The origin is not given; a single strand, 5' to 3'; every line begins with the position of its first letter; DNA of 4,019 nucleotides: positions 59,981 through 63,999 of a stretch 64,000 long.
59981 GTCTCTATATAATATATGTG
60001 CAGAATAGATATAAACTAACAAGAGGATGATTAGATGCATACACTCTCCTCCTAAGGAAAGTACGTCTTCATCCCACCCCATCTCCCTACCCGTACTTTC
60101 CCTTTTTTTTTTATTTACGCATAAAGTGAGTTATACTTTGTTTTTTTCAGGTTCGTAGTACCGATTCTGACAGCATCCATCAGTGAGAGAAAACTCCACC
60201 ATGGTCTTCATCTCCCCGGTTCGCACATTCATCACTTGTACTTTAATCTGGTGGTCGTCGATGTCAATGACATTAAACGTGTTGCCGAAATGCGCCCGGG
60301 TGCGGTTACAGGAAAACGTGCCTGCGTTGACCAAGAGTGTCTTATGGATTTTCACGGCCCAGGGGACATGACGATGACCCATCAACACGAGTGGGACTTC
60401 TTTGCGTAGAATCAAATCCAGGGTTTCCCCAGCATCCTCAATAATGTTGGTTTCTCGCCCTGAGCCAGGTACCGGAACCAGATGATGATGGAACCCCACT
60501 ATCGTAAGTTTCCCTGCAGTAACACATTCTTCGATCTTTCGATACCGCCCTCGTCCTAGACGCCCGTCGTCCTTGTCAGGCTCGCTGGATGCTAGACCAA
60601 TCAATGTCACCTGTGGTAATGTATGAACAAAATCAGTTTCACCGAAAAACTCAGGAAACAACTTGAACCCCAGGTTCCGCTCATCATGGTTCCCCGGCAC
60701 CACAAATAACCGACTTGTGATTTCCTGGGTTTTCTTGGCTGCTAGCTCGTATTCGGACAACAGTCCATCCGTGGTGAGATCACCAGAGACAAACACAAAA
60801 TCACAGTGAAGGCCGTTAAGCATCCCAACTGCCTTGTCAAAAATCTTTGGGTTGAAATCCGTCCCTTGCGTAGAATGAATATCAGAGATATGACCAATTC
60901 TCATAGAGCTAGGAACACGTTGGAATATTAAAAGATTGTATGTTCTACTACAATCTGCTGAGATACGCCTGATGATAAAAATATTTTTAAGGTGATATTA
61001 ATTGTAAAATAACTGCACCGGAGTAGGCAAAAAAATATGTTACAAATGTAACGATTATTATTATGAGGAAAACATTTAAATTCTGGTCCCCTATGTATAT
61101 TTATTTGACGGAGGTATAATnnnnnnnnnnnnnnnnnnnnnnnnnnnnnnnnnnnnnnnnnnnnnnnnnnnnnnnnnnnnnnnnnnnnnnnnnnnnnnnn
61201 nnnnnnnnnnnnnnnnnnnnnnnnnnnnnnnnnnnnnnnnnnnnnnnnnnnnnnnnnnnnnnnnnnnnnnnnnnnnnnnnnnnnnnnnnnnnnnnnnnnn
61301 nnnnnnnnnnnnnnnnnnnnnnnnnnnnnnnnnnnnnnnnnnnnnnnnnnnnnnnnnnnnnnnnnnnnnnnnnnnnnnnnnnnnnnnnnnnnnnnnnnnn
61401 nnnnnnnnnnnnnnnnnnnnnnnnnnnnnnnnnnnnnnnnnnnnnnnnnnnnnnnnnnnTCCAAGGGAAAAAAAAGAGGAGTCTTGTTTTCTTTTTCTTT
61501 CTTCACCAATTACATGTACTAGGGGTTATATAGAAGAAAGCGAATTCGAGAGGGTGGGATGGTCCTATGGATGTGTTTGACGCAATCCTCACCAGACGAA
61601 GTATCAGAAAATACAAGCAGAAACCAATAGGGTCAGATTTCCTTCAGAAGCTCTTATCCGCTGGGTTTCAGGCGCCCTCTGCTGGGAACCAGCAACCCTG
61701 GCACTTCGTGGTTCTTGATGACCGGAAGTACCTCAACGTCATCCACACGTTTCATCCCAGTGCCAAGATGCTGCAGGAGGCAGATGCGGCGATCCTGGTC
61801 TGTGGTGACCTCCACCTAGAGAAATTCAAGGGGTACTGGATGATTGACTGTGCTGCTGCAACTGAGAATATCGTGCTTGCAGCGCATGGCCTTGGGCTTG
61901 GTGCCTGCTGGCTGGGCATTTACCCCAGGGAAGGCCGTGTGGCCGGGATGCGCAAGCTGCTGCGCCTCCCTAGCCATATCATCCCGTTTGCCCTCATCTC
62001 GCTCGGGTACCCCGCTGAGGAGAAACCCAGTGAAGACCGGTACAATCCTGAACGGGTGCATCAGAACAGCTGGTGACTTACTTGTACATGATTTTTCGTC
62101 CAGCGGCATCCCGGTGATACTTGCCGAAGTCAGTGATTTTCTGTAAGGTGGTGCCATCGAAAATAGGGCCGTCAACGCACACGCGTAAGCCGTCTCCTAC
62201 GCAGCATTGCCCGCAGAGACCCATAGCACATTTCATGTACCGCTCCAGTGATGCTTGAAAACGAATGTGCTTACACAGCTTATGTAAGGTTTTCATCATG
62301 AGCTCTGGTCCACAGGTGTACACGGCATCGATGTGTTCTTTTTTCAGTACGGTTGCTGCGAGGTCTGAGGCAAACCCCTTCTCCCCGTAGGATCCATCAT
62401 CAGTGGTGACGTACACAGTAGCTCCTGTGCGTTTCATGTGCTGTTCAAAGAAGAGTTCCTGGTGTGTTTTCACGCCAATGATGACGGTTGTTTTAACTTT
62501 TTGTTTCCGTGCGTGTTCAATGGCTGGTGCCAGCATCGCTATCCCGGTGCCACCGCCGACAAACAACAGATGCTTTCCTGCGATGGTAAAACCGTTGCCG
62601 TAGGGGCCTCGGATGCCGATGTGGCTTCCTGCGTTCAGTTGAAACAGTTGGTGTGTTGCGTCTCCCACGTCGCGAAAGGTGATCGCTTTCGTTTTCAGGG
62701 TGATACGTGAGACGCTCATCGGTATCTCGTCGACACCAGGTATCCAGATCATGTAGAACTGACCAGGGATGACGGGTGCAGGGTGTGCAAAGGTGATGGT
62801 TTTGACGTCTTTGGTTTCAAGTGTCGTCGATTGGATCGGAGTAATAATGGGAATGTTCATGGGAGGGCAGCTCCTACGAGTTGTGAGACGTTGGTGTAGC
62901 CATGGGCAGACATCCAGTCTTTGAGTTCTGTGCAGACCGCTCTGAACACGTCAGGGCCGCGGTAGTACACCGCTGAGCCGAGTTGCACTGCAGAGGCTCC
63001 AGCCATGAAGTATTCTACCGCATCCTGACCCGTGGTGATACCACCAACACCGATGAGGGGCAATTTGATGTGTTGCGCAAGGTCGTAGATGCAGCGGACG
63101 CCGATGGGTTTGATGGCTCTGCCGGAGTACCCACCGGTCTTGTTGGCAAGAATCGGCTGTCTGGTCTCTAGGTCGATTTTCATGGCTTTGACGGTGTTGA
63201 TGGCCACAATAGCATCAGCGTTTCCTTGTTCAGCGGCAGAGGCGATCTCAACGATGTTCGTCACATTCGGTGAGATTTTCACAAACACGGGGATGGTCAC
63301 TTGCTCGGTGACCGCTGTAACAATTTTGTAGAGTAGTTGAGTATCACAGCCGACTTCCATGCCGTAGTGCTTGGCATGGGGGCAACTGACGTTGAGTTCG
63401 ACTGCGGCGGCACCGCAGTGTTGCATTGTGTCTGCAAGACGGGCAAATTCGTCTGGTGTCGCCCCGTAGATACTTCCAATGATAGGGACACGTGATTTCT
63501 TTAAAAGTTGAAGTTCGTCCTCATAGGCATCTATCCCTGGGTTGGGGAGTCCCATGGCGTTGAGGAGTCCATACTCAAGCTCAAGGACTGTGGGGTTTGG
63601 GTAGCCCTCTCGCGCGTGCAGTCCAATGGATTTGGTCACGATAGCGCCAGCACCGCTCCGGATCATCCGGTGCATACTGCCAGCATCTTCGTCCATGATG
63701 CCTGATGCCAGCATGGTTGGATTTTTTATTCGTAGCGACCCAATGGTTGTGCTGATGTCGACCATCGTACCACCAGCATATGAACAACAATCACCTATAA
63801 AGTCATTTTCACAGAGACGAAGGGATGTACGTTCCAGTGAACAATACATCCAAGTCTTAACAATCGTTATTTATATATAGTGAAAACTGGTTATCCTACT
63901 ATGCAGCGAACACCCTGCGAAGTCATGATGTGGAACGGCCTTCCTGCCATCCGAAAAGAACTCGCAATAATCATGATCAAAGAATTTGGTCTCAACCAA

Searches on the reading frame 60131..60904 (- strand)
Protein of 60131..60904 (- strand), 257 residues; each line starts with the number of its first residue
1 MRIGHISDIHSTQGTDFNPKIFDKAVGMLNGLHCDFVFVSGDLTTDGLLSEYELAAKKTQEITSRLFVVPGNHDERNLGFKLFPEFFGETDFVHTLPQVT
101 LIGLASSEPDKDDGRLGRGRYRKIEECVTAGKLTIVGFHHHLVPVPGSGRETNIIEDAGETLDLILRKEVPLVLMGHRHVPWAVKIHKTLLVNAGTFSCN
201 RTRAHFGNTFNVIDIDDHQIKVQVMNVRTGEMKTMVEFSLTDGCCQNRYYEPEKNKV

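Call 77: search_protein_families(library=pfam, proteins=[window:60131-60904:-], max_evalue=0.000001)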
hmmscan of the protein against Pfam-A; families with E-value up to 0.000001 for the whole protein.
window:60131-60904:- (257 aa): 2 families
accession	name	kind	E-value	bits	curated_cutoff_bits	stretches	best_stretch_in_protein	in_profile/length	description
PF00149.33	Metallophos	-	3e-14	54.3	21.5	1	1-181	1-191/191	Calcineurin-like phosphoesterase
PF12850.12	Metallophos_2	-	1.7e-13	51.3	27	1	1-217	1-153/154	Calcineurin-like phosphoesterase superfamily domain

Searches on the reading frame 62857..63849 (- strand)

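Call 77: search_protein_families(library=pfam, proteins=[window:62857-63849:-], max_evalue=0.000001)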
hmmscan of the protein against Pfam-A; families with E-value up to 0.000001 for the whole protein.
window:62857-63849:- (330 aa): 2 families
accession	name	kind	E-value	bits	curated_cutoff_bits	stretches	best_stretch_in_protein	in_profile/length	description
PF01180.27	DHO_dh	-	4.3e-83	279.3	27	1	33-313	3-291/291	Dihydroorotate dehydrogenase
PF01207.24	Dus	-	1e-12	48.3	20.4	1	121-304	54-226/311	Dihydrouridine synthase (Dus)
